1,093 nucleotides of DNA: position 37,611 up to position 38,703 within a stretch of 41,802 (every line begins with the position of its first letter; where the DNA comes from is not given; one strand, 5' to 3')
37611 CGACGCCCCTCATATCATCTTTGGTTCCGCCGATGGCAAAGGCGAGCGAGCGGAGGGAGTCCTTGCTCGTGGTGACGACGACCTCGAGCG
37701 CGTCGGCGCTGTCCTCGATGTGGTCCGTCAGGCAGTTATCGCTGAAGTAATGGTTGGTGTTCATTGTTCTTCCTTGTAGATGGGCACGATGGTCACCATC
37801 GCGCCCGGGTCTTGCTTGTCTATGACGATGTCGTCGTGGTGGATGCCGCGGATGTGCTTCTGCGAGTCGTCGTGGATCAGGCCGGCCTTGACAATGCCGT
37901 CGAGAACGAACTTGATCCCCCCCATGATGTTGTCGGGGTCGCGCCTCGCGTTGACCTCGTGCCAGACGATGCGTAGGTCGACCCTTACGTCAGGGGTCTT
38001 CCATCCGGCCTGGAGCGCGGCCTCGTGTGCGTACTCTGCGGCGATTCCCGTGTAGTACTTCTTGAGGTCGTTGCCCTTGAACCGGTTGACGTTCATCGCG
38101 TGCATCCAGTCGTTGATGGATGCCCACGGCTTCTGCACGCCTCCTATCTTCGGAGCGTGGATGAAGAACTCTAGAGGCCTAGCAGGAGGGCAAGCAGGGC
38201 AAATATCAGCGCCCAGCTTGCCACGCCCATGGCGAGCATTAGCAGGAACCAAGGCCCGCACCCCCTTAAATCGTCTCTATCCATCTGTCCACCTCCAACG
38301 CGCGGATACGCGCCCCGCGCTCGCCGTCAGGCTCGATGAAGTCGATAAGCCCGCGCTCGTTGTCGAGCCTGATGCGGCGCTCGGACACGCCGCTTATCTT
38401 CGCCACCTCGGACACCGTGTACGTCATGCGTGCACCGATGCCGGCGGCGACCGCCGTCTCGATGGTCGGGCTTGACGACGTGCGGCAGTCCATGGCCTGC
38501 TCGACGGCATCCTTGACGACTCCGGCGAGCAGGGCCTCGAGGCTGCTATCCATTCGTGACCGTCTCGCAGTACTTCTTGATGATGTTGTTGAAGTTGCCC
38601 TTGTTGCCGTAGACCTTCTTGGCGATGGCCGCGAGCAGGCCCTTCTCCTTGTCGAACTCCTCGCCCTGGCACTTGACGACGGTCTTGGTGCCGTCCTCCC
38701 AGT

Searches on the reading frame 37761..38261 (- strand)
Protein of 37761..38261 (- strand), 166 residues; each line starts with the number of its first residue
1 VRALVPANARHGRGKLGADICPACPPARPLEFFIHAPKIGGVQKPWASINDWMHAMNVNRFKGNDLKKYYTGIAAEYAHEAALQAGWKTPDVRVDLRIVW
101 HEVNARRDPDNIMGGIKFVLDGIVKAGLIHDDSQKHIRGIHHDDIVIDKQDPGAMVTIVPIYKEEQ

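Call 57: search_protein_families(library=phrogs, max_evalue=0.001, proteins=[window:37761-38261:-])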
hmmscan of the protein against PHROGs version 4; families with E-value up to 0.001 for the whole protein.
window:37761-38261:- (166 aa): 3 families
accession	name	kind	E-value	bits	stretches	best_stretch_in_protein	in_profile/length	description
phrog_1682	-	DNA, RNA and nucleotide metabolism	1.3e-22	81.6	1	47-164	38-148/387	RusA-like Holliday junction resolvase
phrog_34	-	DNA, RNA and nucleotide metabolism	1.8e-13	51.7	1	67-161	107-194/259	RusA-like Holliday junction resolvase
phrog_9203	-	DNA, RNA and nucleotide metabolism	0.00073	20.6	1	65-140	73-148/169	RusA-like Holliday junction resolvase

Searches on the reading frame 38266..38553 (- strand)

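Call 48: search_protein_families(library=pfam, max_evalue=0.01, proteins=[window:38266-38553:-])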
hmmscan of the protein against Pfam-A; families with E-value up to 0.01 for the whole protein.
window:38266-38553:- (95 aa): 3 families
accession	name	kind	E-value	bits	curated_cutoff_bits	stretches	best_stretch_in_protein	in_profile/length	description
PF00376.29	MerR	-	0.00019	21.6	28.2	1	46-70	1-25/38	MerR family regulatory protein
PF12728.13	HTH_17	-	0.00062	20.4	27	1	45-93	2-48/51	Helix-turn-helix domain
PF13411.12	MerR_1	-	0.0017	18.8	21.6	1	45-80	1-34/69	MerR HTH family regulatory protein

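Call 57: search_protein_families(library=phrogs, max_evalue=0.001, proteins=[window:38266-38553:-])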
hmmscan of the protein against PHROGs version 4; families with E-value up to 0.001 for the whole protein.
window:38266-38553:- (95 aa): 2 families
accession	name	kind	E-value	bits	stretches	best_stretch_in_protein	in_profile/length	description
phrog_57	-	head and packaging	0.00038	21.4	1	41-93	9-60/199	terminase small subunit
phrog_66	-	integration and excision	0.0004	21.2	1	29-94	78-142/412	excisionase and transcriptional regulator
